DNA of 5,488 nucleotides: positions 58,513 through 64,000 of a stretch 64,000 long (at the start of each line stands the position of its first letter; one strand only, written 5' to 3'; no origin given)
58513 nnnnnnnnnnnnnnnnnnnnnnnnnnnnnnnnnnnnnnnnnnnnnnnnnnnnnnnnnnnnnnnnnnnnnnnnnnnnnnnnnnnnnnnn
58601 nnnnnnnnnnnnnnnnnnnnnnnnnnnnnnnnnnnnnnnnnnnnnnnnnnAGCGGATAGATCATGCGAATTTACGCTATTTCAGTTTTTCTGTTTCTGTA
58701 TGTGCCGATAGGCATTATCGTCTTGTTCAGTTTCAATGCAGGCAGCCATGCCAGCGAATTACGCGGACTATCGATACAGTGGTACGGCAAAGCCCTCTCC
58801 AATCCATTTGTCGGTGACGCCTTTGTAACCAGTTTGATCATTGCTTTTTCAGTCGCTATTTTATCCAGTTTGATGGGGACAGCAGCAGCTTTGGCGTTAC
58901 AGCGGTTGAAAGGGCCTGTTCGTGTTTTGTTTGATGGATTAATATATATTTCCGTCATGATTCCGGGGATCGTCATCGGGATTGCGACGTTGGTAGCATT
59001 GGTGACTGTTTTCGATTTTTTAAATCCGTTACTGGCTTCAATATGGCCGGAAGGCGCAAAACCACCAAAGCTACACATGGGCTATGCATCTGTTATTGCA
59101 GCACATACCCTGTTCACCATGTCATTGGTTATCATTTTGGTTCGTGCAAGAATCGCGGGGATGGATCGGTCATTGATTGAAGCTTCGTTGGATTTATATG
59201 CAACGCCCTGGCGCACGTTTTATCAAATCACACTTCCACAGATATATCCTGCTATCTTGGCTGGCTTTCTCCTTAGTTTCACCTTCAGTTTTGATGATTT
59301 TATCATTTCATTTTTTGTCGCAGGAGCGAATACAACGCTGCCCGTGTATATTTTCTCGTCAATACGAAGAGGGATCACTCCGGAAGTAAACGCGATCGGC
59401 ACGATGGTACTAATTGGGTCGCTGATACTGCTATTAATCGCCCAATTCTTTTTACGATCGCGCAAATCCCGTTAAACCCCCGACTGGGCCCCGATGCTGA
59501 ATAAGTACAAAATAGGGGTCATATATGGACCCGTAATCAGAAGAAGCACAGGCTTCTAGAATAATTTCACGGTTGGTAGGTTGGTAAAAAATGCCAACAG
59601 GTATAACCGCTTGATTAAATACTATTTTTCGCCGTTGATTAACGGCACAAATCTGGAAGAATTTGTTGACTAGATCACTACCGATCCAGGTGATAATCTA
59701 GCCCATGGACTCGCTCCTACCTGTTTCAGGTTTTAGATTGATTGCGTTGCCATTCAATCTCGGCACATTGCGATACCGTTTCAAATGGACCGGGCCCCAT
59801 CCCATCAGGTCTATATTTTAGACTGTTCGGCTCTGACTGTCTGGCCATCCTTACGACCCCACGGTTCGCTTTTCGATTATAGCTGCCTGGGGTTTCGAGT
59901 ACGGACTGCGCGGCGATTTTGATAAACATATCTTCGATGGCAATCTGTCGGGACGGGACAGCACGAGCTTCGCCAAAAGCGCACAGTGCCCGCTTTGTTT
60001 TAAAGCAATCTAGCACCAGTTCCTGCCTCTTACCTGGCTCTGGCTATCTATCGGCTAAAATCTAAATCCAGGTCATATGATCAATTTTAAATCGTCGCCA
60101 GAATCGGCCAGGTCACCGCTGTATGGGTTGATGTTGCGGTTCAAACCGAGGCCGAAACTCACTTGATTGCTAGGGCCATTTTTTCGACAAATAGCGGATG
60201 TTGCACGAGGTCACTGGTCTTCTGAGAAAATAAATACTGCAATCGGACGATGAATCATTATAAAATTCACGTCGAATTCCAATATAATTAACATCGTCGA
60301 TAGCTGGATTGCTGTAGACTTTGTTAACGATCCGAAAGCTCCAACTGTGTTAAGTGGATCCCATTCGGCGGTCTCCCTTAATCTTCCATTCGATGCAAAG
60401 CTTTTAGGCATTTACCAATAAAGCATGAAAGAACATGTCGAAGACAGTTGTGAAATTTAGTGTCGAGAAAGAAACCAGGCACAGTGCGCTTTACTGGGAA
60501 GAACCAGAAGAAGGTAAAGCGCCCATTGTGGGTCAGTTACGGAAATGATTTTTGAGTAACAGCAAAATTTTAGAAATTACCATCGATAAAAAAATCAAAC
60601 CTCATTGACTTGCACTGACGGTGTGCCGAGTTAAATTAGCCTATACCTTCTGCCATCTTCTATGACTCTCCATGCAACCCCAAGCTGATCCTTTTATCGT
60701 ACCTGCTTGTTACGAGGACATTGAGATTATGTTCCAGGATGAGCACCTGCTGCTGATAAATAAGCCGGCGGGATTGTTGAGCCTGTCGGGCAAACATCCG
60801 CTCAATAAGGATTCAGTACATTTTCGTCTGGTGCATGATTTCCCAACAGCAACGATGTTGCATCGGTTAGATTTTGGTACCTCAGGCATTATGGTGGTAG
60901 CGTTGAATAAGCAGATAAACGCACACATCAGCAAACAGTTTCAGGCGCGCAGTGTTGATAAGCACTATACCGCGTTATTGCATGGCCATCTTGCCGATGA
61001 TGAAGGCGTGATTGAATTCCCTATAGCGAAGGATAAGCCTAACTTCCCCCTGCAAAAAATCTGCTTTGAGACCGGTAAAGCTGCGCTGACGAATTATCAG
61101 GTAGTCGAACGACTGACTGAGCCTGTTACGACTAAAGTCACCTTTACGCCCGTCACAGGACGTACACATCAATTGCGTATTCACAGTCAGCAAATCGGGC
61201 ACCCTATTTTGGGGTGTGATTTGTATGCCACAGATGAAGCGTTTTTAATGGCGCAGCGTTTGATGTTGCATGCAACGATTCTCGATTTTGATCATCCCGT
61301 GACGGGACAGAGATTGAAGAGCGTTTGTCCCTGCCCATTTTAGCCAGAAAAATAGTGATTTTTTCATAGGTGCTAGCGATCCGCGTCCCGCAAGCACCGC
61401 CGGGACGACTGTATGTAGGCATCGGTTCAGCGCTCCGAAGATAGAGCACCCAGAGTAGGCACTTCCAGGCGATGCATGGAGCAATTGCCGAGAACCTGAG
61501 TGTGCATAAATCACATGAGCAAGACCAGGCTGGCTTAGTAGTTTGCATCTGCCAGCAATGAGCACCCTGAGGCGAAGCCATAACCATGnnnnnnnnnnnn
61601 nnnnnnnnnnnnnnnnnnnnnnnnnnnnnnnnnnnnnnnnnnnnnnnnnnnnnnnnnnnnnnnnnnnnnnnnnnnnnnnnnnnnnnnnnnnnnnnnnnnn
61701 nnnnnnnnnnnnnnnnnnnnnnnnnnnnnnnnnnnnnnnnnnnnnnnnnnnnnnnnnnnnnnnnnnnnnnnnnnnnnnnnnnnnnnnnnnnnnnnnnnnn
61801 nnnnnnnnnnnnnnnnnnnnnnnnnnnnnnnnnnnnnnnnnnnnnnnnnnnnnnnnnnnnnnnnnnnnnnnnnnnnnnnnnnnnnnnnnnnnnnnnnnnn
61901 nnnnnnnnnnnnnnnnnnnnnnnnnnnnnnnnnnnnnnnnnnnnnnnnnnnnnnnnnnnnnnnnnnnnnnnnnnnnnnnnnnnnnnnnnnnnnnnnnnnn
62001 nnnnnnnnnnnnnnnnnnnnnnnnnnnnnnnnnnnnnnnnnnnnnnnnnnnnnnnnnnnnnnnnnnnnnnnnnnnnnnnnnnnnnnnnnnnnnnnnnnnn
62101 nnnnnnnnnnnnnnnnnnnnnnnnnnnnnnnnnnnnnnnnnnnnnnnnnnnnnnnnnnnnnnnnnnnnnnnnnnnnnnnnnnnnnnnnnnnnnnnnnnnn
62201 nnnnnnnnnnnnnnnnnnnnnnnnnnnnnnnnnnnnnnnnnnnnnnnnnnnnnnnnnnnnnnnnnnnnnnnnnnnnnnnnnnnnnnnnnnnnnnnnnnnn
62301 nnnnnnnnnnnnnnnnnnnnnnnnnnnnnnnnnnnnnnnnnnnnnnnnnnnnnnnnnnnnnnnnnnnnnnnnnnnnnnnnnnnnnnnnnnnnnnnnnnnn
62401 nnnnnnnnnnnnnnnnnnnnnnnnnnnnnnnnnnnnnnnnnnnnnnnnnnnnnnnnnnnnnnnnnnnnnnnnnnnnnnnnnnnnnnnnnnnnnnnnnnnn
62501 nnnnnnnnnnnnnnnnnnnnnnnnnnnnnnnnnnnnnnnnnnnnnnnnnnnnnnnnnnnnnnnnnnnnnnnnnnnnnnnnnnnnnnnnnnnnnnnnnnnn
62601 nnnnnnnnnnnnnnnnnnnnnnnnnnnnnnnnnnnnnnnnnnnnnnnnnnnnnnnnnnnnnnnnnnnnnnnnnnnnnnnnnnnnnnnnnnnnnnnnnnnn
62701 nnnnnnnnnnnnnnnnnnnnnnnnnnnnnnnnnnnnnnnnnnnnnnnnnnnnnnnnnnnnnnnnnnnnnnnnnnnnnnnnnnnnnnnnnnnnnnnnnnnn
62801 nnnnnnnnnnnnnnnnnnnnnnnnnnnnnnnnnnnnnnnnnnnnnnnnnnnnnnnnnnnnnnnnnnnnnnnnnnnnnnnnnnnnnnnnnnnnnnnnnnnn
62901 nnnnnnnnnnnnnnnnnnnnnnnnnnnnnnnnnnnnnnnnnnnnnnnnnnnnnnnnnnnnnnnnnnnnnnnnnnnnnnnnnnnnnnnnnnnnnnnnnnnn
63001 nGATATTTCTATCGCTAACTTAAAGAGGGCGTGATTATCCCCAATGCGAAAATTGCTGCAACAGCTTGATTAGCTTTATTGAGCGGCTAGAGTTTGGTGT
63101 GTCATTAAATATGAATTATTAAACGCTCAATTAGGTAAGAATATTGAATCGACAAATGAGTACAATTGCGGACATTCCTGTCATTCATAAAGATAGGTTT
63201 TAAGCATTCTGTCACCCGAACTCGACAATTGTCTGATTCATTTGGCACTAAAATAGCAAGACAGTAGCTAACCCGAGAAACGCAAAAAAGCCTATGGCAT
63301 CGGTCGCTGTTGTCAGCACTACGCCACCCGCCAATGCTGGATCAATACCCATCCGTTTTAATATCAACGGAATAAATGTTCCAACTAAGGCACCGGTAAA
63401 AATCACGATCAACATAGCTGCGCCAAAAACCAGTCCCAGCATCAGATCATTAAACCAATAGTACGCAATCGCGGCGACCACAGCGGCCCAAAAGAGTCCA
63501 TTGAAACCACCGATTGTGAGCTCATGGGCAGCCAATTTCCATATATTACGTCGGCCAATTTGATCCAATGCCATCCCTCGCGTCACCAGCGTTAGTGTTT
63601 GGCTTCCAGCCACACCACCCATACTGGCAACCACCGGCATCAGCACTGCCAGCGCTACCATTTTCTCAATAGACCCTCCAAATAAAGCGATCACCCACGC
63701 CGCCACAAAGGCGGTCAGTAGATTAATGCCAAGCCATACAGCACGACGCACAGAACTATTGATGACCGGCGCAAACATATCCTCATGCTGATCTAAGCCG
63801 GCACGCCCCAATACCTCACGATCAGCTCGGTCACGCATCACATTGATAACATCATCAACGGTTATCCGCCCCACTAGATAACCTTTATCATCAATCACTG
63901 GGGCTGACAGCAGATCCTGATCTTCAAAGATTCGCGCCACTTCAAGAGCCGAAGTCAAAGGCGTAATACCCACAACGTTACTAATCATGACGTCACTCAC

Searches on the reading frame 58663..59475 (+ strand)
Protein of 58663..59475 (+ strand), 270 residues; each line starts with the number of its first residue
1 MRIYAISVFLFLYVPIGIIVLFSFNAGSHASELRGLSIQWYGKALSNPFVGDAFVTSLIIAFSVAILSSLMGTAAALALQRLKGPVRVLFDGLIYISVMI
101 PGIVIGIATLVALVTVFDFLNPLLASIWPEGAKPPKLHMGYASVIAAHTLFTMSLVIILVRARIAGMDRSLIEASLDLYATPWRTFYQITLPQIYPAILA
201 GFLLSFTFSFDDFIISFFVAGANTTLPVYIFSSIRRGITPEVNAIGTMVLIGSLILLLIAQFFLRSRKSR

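Call 31: search_protein_families(library=pfam, max_evalue=0.00001, proteins=[window:58663-59475:+])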
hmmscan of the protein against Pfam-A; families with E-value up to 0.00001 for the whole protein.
window:58663-59475:+ (270 aa): 1 family
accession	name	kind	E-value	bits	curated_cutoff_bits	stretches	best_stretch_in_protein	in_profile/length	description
PF00528.27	BPD_transp_1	-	8.1e-15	55.5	26.4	1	71-263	4-174/184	Binding-protein-dependent transport system inner membrane component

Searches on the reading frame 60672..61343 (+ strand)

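Call 31: search_protein_families(library=pfam, max_evalue=0.00001, proteins=[window:60672-61343:+])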
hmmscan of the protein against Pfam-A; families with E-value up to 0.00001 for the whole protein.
window:60672-61343:+ (223 aa): 1 family
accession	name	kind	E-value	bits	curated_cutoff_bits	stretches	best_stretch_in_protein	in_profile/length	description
PF00849.27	PseudoU_synth_2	-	1.8e-26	93.6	26.8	1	25-173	1-151/152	RNA pseudouridylate synthase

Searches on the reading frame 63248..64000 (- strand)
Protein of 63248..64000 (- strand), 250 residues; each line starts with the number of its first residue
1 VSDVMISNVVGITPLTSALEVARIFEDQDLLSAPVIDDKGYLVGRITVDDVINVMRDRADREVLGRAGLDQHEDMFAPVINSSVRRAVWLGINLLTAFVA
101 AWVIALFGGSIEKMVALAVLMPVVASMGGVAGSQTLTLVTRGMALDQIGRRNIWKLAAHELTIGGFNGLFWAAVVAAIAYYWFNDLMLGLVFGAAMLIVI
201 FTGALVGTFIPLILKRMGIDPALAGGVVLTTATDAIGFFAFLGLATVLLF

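Call 31: search_protein_families(library=pfam, max_evalue=0.00001, proteins=[window:63248-64000:-])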
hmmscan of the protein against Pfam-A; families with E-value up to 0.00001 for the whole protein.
window:63248-64000:- (250 aa): 2 families
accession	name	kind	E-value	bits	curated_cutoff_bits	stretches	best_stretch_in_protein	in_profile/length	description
PF01769.21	MgtE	-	1.3e-33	116.3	27.6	1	121-244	1-125/125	Divalent cation transporter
PF00571.33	CBS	-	1.2e-09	38.8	24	1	2-56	2-56/57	CBS domain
